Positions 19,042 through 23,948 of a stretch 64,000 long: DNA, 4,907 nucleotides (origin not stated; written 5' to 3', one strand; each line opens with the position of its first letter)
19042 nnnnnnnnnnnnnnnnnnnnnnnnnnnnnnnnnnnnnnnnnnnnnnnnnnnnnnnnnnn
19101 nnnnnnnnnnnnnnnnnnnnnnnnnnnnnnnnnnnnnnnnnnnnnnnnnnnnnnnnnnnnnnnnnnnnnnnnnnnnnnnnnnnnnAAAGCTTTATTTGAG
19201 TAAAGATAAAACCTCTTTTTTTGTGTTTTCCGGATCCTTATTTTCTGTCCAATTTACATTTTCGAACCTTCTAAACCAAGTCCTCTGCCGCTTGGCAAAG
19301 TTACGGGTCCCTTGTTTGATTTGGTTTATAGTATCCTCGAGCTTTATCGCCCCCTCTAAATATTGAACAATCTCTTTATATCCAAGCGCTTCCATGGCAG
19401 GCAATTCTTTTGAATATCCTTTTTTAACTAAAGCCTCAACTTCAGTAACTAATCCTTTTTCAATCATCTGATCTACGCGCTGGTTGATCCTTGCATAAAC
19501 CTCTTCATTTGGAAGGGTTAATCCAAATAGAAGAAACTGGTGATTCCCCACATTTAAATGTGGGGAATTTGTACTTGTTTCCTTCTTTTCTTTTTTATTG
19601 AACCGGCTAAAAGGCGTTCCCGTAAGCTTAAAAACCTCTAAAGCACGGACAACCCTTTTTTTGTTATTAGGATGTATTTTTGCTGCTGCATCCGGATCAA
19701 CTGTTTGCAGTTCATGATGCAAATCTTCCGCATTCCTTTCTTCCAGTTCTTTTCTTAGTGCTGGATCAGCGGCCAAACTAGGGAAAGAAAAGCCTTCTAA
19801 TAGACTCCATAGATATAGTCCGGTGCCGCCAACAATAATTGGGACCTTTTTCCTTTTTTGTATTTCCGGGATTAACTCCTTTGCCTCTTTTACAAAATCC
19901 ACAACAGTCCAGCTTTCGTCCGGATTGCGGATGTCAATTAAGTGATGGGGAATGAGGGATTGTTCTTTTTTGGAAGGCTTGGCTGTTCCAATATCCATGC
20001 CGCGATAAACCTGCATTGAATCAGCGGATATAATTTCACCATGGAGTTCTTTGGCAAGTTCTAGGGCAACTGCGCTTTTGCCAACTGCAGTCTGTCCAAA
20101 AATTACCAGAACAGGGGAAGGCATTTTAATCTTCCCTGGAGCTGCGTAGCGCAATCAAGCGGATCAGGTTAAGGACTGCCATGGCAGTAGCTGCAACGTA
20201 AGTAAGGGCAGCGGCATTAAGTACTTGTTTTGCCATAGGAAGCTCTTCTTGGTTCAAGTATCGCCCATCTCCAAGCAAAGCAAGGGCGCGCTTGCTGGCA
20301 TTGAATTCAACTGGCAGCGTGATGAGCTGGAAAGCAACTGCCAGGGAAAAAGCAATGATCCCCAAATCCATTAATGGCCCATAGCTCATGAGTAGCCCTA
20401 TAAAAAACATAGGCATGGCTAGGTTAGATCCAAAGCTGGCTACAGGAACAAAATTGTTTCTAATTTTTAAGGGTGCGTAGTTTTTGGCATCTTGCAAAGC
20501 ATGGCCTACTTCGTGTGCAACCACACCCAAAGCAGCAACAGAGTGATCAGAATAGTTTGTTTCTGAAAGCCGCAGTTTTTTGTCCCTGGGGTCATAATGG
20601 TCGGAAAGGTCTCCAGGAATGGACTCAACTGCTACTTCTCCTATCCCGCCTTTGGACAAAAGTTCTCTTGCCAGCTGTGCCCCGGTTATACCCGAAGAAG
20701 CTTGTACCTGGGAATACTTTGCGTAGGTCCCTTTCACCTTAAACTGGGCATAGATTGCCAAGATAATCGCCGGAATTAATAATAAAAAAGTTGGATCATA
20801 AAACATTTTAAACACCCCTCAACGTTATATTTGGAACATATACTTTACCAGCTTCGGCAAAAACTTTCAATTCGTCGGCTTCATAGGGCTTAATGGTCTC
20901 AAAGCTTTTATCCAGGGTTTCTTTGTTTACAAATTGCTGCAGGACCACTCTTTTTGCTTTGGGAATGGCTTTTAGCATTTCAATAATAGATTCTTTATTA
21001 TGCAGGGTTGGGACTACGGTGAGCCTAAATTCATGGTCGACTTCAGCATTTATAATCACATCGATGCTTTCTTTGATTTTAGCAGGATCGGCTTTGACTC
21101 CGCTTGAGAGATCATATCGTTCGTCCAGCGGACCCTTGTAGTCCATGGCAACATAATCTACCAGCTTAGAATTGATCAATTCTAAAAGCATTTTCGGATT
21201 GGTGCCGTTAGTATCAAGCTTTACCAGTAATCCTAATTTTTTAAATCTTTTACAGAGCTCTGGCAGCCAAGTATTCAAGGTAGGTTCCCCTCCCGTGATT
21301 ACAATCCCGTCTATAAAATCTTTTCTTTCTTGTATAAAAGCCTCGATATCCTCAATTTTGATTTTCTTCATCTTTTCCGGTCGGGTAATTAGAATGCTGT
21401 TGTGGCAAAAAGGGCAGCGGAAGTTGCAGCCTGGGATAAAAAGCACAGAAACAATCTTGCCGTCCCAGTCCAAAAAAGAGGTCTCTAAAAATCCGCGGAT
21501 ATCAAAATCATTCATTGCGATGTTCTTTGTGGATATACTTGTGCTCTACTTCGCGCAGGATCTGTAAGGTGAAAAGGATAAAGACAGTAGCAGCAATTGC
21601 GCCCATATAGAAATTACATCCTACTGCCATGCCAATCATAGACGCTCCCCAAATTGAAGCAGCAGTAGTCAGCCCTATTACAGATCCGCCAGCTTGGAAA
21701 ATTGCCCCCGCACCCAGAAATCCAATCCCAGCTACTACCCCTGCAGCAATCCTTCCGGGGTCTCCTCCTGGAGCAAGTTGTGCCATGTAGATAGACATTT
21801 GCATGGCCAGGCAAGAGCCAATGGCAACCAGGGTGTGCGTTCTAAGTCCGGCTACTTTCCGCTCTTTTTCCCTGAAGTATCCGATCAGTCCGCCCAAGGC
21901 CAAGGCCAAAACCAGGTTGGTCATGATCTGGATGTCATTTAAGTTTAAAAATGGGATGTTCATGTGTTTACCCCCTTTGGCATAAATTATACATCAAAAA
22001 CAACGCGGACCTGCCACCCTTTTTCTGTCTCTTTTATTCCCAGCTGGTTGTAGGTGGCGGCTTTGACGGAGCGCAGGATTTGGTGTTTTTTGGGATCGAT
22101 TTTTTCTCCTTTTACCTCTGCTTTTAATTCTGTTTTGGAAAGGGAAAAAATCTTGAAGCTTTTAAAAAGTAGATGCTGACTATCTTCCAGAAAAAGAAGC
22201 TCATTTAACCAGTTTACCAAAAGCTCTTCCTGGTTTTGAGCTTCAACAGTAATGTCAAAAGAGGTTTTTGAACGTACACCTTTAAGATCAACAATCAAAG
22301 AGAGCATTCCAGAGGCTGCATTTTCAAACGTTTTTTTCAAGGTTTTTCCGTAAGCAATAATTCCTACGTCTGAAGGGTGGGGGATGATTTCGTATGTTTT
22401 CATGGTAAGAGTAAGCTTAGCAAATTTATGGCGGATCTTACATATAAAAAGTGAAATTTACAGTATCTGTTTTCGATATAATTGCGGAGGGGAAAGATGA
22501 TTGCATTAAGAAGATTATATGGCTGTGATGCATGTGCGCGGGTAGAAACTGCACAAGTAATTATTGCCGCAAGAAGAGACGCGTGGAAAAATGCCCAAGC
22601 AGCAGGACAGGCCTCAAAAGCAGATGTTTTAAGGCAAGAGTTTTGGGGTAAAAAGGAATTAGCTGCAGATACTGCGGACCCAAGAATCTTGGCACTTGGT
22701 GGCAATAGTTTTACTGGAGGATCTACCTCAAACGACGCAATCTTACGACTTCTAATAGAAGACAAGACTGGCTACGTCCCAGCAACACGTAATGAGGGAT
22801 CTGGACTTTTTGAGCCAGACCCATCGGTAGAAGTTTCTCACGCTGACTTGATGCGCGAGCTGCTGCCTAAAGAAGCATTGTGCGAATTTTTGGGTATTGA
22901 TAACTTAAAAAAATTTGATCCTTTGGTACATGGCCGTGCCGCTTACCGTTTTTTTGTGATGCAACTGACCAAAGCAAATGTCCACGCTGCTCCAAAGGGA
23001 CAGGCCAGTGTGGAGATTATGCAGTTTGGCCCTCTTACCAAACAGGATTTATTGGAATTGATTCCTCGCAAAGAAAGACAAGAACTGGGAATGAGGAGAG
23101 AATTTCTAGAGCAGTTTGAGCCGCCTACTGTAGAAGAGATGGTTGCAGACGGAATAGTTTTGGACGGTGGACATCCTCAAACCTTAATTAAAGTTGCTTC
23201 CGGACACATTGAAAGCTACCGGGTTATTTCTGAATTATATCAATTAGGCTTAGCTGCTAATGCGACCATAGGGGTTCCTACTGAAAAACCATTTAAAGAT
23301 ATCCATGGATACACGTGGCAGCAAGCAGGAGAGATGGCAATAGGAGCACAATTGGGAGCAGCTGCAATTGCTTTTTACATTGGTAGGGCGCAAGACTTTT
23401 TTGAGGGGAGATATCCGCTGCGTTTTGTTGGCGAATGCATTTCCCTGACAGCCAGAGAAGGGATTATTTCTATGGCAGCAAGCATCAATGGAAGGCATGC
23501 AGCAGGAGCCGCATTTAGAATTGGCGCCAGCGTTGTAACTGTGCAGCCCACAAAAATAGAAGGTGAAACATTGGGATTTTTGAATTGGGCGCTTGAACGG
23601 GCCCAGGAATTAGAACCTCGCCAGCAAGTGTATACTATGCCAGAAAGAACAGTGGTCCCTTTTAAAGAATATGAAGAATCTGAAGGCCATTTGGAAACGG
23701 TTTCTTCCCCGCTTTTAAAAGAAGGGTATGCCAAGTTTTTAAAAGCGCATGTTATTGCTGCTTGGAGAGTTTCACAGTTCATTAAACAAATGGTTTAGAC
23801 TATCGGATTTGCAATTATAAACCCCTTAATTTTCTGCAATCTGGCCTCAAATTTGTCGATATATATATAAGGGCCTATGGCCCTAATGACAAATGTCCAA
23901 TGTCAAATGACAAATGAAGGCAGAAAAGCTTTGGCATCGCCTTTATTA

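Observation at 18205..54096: Recurrent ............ motif upstream of five to six genes, including the giant genes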

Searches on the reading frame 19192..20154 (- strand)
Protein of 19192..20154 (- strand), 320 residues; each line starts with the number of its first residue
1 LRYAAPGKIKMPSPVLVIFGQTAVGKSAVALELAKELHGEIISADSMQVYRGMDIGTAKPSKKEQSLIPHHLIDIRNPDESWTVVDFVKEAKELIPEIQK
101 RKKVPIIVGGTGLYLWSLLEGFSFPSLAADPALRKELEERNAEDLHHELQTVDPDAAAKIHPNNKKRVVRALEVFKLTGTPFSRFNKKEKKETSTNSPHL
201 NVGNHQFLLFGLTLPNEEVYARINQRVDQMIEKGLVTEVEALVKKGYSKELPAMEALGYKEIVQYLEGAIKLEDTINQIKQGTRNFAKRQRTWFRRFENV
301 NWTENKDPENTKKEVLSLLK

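Call 14: search_protein_families(library=pfam, proteins=[window:19192-20154:-], max_evalue=0.001)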
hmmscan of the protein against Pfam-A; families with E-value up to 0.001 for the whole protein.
window:19192-20154:- (320 aa): 3 families
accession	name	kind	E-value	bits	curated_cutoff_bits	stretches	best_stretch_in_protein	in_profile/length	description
PF01715.23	IPPT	-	6.6e-95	317.8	23.6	1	48-296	1-242/243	IPP transferase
PF01745.22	IPT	-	2.3e-09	37.4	20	1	15-67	3-55/233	Isopentenyl transferase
PF13238.12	AAA_18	-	0.00095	20.1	29.4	0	17-60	2-44/128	AAA domain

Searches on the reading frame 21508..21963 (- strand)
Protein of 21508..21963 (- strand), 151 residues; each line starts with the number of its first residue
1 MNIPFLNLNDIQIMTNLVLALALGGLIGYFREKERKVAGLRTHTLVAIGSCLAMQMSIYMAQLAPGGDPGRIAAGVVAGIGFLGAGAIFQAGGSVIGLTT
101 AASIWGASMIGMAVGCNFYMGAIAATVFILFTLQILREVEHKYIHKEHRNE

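Call 14: search_protein_families(library=pfam, proteins=[window:21508-21963:-], max_evalue=0.001)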
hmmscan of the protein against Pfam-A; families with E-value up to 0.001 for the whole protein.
window:21508-21963:- (151 aa): 1 family
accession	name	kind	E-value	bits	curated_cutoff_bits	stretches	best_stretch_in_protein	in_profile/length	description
PF02308.21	MgtC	-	1.3e-38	132.5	31.4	1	17-141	1-120/121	MgtC family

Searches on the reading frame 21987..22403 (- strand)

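Call 14: search_protein_families(library=pfam, proteins=[window:21987-22403:-], max_evalue=0.001)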
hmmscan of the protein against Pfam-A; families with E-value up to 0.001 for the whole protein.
window:21987-22403:- (138 aa): 1 family
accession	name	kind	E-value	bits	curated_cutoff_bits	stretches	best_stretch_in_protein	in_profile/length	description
PF01951.21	Archease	-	3.8e-44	150.7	25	1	4-138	1-136/136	Archease protein family (MTH1598/TM1083)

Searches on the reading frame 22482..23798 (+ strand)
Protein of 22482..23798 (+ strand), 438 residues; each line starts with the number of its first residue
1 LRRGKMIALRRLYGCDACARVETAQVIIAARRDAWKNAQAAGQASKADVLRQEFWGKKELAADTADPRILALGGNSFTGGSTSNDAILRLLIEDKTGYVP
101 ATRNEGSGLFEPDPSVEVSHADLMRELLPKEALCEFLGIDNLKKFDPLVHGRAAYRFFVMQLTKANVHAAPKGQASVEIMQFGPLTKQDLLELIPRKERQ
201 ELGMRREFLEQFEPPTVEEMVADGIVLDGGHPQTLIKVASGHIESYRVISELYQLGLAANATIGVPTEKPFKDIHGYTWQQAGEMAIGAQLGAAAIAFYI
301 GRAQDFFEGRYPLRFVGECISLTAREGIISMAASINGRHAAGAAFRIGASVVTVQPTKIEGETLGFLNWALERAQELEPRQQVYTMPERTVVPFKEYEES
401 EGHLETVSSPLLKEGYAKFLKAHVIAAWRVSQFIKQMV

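Call 10: search_protein_families(library=pfam, proteins=[window:22482-23798:+], max_evalue=0.01)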
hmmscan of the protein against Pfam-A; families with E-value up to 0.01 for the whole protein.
window:22482-23798:+ (438 aa): 1 family
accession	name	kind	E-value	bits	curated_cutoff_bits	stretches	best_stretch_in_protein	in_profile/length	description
PF00923.25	TAL_FSA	-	0.0047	16.8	27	0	217-360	91-230/285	Transaldolase/Fructose-6-phosphate aldolase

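Call 50: search_protein_families(library=pfam, proteins=[window:22497-23798:+], max_evalue=1)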
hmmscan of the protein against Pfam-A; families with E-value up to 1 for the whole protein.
window:22497-23798:+ (433 aa): 2 families
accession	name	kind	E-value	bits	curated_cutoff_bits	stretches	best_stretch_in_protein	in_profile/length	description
PF00923.25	TAL_FSA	-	0.0045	16.8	27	1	212-355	91-230/285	Transaldolase/Fructose-6-phosphate aldolase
PF17524.7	CnrY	-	0.17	12.7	25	1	11-37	29-55/98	Anti-sigma factor CnrY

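Call 76: search_protein_families(library=ncbifam, proteins=[window:22497-23798:+], max_evalue=0.01)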
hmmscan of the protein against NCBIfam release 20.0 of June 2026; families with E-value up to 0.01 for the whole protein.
window:22497-23798:+ (433 aa): 0 families
